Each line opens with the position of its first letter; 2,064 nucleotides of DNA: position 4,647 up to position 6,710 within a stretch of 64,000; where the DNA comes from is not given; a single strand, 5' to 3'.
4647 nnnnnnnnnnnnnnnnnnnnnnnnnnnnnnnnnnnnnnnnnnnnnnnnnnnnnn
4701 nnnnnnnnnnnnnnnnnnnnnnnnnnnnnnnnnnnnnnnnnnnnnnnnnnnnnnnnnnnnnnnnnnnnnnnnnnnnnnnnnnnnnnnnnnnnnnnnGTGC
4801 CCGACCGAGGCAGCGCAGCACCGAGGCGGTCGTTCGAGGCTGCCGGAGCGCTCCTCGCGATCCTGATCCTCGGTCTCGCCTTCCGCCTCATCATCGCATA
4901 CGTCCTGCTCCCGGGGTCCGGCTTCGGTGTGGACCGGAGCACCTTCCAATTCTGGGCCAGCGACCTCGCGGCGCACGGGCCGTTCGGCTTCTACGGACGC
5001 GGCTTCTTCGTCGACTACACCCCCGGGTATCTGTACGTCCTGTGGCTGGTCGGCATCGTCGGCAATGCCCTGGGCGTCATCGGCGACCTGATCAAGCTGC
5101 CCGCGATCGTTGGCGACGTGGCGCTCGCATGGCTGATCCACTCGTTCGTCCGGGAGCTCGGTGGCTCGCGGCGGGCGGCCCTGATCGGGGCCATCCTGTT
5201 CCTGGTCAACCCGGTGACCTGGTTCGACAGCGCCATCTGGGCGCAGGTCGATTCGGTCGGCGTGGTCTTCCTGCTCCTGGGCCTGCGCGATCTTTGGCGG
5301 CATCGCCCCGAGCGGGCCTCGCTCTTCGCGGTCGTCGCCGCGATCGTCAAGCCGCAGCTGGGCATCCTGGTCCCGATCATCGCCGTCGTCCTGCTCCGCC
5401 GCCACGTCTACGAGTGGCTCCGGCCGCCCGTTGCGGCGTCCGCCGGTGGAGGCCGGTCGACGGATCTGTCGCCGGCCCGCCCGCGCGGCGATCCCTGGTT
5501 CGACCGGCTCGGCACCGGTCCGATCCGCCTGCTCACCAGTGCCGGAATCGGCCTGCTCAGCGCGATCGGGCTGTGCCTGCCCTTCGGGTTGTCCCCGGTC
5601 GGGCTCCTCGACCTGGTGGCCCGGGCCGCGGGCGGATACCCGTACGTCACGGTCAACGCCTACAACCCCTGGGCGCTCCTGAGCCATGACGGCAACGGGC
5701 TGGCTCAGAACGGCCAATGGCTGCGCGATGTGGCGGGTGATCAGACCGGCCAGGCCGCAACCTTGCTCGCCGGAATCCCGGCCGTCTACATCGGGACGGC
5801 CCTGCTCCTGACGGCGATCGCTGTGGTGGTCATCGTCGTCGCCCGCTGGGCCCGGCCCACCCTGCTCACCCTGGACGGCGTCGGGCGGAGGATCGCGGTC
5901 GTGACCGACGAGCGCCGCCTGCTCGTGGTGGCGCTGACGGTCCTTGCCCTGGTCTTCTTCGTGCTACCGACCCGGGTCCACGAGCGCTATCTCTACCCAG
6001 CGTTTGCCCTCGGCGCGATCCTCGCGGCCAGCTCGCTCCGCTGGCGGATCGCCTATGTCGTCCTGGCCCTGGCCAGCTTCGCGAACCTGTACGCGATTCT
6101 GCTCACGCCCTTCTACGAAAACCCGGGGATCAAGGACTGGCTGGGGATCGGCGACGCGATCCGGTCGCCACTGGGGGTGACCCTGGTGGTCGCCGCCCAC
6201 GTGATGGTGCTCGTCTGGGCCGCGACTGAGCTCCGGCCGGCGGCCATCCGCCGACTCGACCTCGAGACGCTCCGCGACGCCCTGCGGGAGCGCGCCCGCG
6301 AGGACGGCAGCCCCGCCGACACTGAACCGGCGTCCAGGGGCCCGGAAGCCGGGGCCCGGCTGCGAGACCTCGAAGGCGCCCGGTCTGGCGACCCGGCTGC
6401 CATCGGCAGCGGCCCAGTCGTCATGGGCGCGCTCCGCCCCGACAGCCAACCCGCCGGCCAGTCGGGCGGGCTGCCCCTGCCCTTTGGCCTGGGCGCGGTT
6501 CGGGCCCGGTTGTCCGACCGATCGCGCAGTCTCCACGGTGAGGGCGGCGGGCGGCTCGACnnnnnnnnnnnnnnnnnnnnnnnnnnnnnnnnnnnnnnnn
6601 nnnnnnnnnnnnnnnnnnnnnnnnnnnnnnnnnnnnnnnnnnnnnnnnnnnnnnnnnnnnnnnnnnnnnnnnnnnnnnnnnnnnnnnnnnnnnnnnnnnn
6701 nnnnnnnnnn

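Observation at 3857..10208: Divergent pair: stand-alone Ppm-like GT2 and an approx. 1800-aa protein fusing two GT-C modules with a beta-propeller-like insertion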

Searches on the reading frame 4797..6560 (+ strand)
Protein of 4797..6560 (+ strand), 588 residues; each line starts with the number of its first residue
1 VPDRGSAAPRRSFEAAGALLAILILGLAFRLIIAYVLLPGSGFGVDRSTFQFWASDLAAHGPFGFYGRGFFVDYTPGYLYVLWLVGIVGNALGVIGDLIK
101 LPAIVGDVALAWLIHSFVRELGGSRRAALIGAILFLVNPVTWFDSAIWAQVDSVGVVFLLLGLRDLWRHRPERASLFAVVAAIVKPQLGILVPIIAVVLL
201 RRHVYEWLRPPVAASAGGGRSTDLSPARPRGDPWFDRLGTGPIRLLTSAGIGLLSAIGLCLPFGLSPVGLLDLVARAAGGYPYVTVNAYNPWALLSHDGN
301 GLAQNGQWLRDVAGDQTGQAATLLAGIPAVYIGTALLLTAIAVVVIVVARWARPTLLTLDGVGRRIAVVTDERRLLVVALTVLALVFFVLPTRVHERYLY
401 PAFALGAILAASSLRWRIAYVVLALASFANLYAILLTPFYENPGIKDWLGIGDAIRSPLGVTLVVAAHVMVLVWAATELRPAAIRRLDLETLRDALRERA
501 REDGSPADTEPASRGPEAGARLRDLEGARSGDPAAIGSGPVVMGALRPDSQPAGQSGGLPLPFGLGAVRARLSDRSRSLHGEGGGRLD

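Call 9: search_solved_structures(query=window:4797-6500:+, max_evalue=10)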
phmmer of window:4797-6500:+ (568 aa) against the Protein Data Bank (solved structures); distinct sequences matched with E-value up to 10: 3.
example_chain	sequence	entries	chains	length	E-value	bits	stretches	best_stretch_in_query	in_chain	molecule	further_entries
2n28_A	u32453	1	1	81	0.45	12.2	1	461-512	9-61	Protein Vpu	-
6fi2_A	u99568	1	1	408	0.83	11.3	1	306-372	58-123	VexL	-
9w0r_R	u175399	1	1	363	2.1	10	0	421-482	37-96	Taste receptor type 2 member 46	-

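Call 10: search_protein_families(library=pfam, proteins=[window:4797-6500:+], max_evalue=10)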
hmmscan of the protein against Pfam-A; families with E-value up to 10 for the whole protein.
window:4797-6500:+ (568 aa): 2 families
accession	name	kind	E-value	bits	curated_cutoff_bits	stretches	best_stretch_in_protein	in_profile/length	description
PF09594.16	GT87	-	0.0033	17.6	25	1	74-205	3-127/237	Glycosyltransferase family 87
PF03155.21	Alg6_Alg8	-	0.021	14.3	25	1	328-437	295-387/482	ALG6, ALG8 glycosyltransferase family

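Call 25: find_related_loci(query=window:4797-6560:+, collection=genome_contigs, flank=10000)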
Query window:4797-6560:+ (588 aa) in genome_contigs; peptide patterns used: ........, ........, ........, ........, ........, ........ (x = any residue, [..] = any of these).
291 stretches matched a pattern; 168 encode a relative of the query (tblastn E <= 1e-3); the best 80 are kept; 80 distinct loci.
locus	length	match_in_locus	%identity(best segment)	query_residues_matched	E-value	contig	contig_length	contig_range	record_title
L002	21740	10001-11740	68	1-587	0e+0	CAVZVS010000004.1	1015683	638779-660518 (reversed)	MAG: uncultured Chloroflexia bacterium isolate MFD02134.bin.2.66 genome assembly, contig: contig_5320, whole genome shot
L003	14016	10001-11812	66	1-585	0e+0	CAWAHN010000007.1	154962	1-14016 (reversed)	MAG: uncultured Chloroflexia bacterium isolate MFD02134.bin.2.85 genome assembly, contig: contig_25285, whole genome sho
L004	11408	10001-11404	80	3-469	0e+0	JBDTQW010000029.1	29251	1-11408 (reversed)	MAG: Chloroflexota bacterium isolate cluster3_bin.231 NODE_4820_length_29251_cov_9.073983, whole genome shotgun sequence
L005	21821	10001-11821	65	1-588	0e+0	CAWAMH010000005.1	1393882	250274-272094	MAG: uncultured Chloroflexia bacterium isolate MFD02242.bin.2.293 genome assembly, contig: contig_3112, whole genome sho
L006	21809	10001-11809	64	1-588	0e+0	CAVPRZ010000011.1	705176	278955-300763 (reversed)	MAG: uncultured Chloroflexia bacterium isolate MFD10007.bin.2.206 genome assembly, contig: contig_8779, whole genome sho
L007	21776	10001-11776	67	1-580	0e+0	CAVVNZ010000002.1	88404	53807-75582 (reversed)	MAG: uncultured Chloroflexia bacterium isolate MFD03975.bin.3.6 genome assembly, contig: contig_115377, whole genome sho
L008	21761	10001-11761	64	1-587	0e+0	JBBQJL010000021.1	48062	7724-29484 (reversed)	MAG: Candidatus Limnocylindrales bacterium isolate Co_metawrap_725 Cmw_725_k141_18837128_length_48062_cov_18.9985, whole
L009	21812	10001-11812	62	1-585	0e+0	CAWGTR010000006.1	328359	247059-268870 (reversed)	MAG: uncultured Chloroflexia bacterium isolate MFD03975.bin.2.87 genome assembly, contig: contig_140680, whole genome sh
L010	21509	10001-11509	70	1-498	0e+0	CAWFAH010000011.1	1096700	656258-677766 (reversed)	MAG: uncultured Chloroflexia bacterium isolate MFD00822.bin.2.151 genome assembly, contig: contig_78319, whole genome sh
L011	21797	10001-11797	67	1-588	0e+0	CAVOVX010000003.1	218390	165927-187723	MAG: uncultured Chloroflexia bacterium isolate MFD00031.bin.2.172 genome assembly, contig: contig_33047, whole genome sh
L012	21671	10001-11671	61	1-585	0e+0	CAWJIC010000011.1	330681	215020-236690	MAG: uncultured Chloroflexia bacterium isolate MFD03638.bin.2.4 genome assembly, contig: contig_1510, whole genome shotg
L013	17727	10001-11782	58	2-588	0e+0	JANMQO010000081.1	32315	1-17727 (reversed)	MAG: Chloroflexota bacterium isolate OTE_51_metabat_220 OTE_51_k141_1358764, whole genome shotgun sequence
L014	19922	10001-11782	56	4-588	0e+0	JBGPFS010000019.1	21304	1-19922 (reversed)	MAG: Candidatus Limnocylindria bacterium isolate OBJ_0618_7090110_61 k141_681389_length_21304_cov_30.9837, whole genome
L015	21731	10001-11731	59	1-588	0e+0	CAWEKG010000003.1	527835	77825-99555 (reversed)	MAG: uncultured Chloroflexia bacterium isolate MFD05942.bin.3.126 genome assembly, contig: contig_3097, whole genome sho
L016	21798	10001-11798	66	1-588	0e+0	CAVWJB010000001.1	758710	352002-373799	MAG: uncultured Chloroflexia bacterium isolate MFD02242.bin.2.81 genome assembly, contig: contig_11387, whole genome sho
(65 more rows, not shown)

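Call 37: predict_structure(alignment_id=A2)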
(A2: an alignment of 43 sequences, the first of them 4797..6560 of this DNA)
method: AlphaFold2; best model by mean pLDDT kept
length: 588 residues; sequences in the alignment: 43
mean_pLDDT: 81.2   pTM: 0.82
mean pLDDT of the five models: 81.2, 79.0, 78.3, 78.3, 77.9
residues with pLDDT >= 90: 312; 70-90: 137; 50-70: 63; < 50: 76
segments of 3 or more residues with pLDDT < 50: 1-9, 519-532, 534-562, 564-579, 581-588
pLDDT, mean of each block of 10 residues (from residue 1): 42 71 78 64 71 95 90 85 95 90 92 96 95 92 79 95 96 97 93 97 91 59 59 78 95 96 92 83 85 93 90 84 93 95 97 91 83 96 96 83 97 97 96 74 73 94 97 98 96 93 72 52 44 42 38 39 45 45 42
secondary structure, 60 per line:
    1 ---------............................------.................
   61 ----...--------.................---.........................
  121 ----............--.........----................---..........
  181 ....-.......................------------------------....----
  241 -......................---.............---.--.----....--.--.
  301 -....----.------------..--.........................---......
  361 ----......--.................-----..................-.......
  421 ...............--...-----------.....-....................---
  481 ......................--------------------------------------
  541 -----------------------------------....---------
elements in order: H10-37 H44-60 H76-92 H96-120 H125-136 H139-147 H152-167 H171-184 H186-208 H233-236 H242-263 H267-279 H291-294 H302-305 H329-351 E355-360 E365-370 H373-389 H396-412 H414-435 H452-456 H458-477 H481-502 H576-579

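Call 52: search_protein_representatives(protein=window:4797-6350:+)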
Query: 518 residues. Proteins with E-value up to 0.001 (for the whole library): 3958; up to 1e-10: 1840; up to 1e-30: 228. The best 150 are listed.
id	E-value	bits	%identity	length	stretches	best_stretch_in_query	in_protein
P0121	6.7e-169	579.3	69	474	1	90-500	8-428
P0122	3.9e-143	494.3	62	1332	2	18-205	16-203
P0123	1.1e-136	473.0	65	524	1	157-502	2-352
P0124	1.9e-136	472.2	58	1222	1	1-503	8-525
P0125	7.4e-133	460.4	55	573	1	2-491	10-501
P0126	6.0e-130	450.8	52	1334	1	5-485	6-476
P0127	1.5e-126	439.6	54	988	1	2-490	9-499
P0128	7.4e-126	437.3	57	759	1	3-495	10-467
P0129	1.3e-122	426.6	53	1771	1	9-507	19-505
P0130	3.7e-111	388.8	54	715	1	17-500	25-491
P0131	4.4e-108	378.6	55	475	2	11-211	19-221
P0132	1.0e-106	374.1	50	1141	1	7-504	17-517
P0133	1.5e-106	373.5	52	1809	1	8-490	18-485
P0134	2.2e-104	366.4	52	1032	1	14-495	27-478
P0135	1.2e-100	354.1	56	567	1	79-503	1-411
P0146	4.3e-84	299.5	45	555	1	8-500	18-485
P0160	2.4e-75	270.6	47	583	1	2-494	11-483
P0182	2.7e-64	234.2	43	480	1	9-488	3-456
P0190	1.8e-61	224.8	44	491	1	13-482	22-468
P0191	2.4e-60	221.1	44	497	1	5-480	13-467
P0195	3.4e-59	217.3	45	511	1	20-476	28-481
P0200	1.0e-57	212.4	40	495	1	11-482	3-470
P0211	1.8e-53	198.4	43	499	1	18-510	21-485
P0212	4.0e-53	197.3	43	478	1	20-464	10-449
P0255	1.7e-41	158.9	41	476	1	19-477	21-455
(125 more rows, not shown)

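Call 53: list_cluster_members(proteins=[P0146, P0160, P0182, P0190, P0191, P0195, P0200, P0211, P0212, P0255])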
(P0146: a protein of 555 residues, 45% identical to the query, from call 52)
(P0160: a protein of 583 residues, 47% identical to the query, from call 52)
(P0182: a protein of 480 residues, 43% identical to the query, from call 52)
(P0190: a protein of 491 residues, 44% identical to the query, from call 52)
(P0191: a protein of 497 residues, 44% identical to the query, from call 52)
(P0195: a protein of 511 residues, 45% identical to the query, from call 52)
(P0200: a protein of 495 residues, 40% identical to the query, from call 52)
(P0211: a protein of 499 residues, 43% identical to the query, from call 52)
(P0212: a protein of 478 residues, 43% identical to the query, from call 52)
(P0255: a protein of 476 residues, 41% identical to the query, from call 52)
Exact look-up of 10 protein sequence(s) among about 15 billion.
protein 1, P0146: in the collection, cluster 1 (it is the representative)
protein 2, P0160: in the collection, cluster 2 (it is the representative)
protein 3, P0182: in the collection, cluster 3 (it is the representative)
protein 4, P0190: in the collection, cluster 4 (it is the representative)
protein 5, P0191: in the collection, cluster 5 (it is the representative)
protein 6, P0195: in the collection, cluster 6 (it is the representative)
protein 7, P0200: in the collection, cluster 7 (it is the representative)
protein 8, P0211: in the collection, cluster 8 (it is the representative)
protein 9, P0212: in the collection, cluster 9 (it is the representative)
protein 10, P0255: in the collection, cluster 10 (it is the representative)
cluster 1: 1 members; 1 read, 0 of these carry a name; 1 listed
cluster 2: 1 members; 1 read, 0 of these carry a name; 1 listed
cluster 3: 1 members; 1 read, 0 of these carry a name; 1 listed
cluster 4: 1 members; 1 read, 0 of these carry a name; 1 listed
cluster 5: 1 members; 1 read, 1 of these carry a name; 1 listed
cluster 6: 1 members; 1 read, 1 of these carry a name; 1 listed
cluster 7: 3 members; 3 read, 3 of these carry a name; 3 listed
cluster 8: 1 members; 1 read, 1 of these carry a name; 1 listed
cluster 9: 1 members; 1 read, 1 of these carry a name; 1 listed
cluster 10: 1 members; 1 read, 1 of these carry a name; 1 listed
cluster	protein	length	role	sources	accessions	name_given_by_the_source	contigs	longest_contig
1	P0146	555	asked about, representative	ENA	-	-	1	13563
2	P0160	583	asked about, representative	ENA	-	-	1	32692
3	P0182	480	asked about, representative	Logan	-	-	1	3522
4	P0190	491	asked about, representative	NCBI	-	-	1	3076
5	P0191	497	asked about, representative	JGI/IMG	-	dolichyl-phosphate-mannose-protein mannosyltransferase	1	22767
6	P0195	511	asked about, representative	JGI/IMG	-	hypothetical protein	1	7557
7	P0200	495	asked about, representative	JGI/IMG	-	Gpi18-like mannosyltransferase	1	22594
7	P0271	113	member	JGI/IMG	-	hypothetical protein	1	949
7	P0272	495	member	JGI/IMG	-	Gpi18-like mannosyltransferase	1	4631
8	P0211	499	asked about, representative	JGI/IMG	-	dolichyl-phosphate-mannose-protein mannosyltransferase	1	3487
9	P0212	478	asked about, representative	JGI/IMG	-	hypothetical protein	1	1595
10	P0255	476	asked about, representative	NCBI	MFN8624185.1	MAG: hypothetical protein U0869_25870 [Chloroflexota bacterium]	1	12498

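Call 54: find_encoding_contigs(protein=P0200, flank=8000, max_places=1)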
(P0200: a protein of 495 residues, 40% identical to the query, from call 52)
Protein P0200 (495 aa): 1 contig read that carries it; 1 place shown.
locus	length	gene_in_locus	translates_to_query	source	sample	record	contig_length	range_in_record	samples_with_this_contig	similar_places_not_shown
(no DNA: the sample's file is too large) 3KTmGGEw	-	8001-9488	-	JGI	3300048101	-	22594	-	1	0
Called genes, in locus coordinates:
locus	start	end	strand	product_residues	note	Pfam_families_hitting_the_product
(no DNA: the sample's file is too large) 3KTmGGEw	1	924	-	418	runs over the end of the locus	PF00930:DPPIV_N (faint), PF26549:Tricorn_N, PF26550:Tricorn_2nd, PF07676:PD40 (weak)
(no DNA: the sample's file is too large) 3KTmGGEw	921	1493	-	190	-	PF07638:Sigma70_ECF (weak), PF04542:Sigma70_r2, PF08281:Sigma70_r4_2, PF04545:Sigma70_r4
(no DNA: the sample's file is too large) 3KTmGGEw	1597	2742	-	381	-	PF01594:AI-2E_transport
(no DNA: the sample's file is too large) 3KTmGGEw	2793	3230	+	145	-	-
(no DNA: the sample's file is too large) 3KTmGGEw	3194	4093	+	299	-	PF00800:PDT, PF01842:ACT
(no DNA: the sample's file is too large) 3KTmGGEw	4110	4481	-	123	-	PF01741:MscL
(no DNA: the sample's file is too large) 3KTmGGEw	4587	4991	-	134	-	PF14520:HHH_5 (weak), PF14229:DUF4332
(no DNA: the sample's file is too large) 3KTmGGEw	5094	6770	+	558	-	PF01935:DUF87 (weak), PF05872:HerA_C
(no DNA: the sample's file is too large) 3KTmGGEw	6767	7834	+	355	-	-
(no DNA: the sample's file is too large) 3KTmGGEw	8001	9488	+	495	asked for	-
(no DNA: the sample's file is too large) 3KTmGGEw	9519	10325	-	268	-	PF03976:PPK2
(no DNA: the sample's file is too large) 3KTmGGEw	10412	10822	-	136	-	-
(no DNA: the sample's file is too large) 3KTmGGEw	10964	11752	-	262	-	PF01186:Lysyl_oxidase (faint)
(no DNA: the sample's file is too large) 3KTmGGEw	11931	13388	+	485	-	PF00171:Aldedh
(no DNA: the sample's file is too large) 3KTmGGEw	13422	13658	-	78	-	-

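Call 55: find_encoding_contigs(protein=P0160, flank=8000, max_places=1)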
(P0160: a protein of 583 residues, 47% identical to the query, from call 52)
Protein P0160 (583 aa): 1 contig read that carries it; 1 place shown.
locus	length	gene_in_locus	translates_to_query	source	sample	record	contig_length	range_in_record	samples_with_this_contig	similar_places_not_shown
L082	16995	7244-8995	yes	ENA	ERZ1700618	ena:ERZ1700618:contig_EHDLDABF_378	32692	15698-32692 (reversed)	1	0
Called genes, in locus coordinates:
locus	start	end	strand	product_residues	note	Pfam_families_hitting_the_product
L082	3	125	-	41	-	?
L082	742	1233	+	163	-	PF09900:DUF2127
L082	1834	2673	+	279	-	-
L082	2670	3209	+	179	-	PF02577:BFN_dom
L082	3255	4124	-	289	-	PF00535:Glycos_transf_2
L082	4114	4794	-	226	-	-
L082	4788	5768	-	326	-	PF11028:TMEM260_N, PF13231:PMT_2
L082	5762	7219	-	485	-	-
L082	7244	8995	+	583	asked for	-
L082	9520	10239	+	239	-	-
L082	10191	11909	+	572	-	PF02366:PMT, PF13231:PMT_2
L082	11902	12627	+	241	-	-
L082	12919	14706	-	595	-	PF02811:PHP, PF13263:PHP_C, PF13439:Glyco_transf_4, PF13579:Glyco_trans_4_4, PF00534:Glycos_transf_1 (weak), PF13692:Glyco_trans_1_4 (weak)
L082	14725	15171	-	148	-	PF03279:Lip_A_acyltrans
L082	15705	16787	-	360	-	PF03279:Lip_A_acyltrans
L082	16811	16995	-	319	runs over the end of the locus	PF01658:Inos-1-P_synth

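Call 75: search_solved_structures(query=A4, max_evalue=10, show_alignments=2)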
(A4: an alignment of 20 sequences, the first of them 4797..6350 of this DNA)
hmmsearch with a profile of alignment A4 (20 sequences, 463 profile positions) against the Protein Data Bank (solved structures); distinct sequences matched with E-value up to 10: 0.

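Call 76: search_protein_families(library=pfam, alignment_id=A4, max_evalue=0.1)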
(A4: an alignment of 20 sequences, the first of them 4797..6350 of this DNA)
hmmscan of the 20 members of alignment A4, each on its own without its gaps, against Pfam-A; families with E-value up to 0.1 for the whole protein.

A. member 1, window:4797-6350:+ (518 aa): 2 families
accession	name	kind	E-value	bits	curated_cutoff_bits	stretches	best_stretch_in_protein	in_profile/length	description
PF09594.16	GT87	-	0.0028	17.9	25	1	74-205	3-127/237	Glycosyltransferase family 87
PF03155.21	Alg6_Alg8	-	0.017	14.6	25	1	328-437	295-387/482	ALG6, ALG8 glycosyltransferase family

B. families by the number of members that match (of 20 scanned): 5 families
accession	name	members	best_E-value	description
PF03155.21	Alg6_Alg8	11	1.8e-07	ALG6, ALG8 glycosyltransferase family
PF06728.19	PIG-U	7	2.7e-06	GPI transamidase subunit PIG-U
PF09594.16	GT87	3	2.2e-07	Glycosyltransferase family 87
PF13231.12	PMT_2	3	3.7e-05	Dolichyl-phosphate-mannose-protein mannosyltransferase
PF23815.1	DUF7186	1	0.04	Family of unknown function (DUF7186)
